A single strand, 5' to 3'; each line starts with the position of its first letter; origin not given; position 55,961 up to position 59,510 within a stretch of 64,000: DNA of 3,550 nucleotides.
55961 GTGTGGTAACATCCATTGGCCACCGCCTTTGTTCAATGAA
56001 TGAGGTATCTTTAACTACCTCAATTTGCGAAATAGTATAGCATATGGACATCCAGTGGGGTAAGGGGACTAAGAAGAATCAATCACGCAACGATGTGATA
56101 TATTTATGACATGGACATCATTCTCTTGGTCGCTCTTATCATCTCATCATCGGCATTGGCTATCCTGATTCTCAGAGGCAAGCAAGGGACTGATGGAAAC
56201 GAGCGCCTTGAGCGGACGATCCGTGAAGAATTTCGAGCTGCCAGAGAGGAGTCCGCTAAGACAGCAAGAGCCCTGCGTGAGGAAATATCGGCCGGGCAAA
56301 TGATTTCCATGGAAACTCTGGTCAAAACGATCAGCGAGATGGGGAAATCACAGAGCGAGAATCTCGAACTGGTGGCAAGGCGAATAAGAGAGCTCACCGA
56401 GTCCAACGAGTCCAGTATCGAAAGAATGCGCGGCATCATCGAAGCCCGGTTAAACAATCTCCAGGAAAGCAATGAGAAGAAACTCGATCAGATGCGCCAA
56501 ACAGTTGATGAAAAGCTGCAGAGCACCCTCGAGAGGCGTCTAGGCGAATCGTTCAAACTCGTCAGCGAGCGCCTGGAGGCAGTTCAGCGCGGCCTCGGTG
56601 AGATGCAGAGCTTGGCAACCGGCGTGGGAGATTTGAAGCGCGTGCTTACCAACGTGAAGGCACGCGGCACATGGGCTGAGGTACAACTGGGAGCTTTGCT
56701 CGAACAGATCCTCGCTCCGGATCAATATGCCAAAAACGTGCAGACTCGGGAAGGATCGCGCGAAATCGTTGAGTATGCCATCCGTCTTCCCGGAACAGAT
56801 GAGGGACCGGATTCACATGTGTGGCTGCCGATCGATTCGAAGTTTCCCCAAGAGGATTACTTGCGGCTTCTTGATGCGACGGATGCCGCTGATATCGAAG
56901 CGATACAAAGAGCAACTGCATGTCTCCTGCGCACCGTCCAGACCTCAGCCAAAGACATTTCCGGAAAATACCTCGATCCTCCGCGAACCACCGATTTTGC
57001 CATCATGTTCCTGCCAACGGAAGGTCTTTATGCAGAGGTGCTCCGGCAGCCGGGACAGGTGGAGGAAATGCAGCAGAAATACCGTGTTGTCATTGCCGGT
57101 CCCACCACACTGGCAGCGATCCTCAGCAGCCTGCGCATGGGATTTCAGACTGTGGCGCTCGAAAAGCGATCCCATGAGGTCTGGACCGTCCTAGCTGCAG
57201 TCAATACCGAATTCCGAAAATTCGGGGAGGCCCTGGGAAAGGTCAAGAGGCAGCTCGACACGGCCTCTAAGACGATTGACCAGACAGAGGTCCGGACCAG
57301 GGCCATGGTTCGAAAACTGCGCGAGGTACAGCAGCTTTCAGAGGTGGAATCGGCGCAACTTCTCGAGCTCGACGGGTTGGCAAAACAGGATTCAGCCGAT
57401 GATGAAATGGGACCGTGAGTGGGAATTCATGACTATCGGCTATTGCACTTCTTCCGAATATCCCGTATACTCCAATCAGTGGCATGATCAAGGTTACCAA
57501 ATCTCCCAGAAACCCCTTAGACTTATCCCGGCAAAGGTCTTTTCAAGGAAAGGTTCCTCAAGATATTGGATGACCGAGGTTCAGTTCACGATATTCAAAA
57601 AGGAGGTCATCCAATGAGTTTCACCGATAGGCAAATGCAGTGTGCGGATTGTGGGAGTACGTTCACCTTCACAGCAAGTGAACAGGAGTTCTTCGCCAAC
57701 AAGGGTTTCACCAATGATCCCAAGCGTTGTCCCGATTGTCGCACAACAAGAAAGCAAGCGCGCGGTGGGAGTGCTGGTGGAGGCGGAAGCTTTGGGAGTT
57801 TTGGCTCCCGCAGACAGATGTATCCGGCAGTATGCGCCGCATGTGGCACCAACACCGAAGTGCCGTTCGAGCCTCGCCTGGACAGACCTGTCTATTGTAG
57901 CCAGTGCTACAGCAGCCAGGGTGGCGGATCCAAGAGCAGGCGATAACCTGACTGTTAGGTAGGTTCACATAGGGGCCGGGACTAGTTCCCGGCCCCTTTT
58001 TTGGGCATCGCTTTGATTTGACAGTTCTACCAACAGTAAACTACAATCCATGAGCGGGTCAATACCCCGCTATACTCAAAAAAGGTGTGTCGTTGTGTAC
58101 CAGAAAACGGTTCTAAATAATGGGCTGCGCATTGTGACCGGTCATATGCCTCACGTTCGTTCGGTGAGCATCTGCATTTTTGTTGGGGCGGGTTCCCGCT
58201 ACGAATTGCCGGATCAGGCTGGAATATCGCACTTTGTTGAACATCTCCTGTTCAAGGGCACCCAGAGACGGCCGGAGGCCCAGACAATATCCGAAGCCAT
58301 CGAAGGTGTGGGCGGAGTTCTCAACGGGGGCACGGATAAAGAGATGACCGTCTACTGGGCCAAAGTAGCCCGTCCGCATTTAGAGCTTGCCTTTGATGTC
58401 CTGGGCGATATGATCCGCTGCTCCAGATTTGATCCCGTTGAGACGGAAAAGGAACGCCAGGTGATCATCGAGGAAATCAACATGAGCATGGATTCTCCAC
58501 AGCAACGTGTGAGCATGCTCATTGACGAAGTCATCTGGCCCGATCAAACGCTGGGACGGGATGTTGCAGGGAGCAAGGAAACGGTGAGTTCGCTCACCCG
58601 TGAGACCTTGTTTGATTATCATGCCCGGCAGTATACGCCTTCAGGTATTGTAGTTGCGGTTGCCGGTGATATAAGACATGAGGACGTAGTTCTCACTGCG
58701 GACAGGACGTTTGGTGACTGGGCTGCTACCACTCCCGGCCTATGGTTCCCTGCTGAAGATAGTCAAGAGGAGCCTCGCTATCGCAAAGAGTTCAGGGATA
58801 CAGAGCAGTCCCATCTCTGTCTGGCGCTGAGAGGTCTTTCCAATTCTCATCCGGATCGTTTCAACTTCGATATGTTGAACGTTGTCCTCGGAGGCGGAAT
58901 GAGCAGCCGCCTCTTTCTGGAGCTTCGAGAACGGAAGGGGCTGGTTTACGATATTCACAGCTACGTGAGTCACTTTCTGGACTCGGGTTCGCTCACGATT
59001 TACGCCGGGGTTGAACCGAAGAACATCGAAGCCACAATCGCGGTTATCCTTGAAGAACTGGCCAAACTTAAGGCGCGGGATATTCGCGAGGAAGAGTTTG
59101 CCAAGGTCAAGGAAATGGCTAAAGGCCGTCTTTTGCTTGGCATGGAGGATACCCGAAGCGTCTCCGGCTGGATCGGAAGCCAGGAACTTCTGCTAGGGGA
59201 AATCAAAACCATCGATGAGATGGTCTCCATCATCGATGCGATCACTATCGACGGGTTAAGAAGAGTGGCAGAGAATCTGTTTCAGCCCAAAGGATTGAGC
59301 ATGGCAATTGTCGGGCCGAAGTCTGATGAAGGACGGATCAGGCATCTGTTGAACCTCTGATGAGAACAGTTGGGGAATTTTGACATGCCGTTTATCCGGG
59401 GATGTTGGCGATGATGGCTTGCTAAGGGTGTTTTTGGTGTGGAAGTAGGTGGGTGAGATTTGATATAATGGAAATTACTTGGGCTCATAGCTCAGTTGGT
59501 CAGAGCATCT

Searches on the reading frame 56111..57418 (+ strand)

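Call 18: search_protein_families(library=pfam, proteins=[window:56111-57418:+], max_evalue=0.0001)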
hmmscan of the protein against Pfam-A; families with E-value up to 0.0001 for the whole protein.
window:56111-57418:+ (435 aa): 1 family
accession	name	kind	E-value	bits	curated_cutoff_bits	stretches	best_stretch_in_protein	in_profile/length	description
PF02646.22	RmuC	-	1.1e-75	254.9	26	1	123-414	1-289/291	RmuC family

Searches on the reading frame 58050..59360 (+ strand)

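Call 18: search_protein_families(library=pfam, proteins=[window:58050-59360:+], max_evalue=0.0001)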
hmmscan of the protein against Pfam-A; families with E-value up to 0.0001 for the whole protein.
window:58050-59360:+ (436 aa): 2 families
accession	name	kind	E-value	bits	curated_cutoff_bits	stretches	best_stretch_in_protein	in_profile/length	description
PF05193.26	Peptidase_M16_C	-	1.1e-41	143.1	23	1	181-355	1-179/181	Peptidase M16 inactive domain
PF00675.25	Peptidase_M16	-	3.2e-35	121.6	22.3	1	27-174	1-147/149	Insulinase (Peptidase family M16)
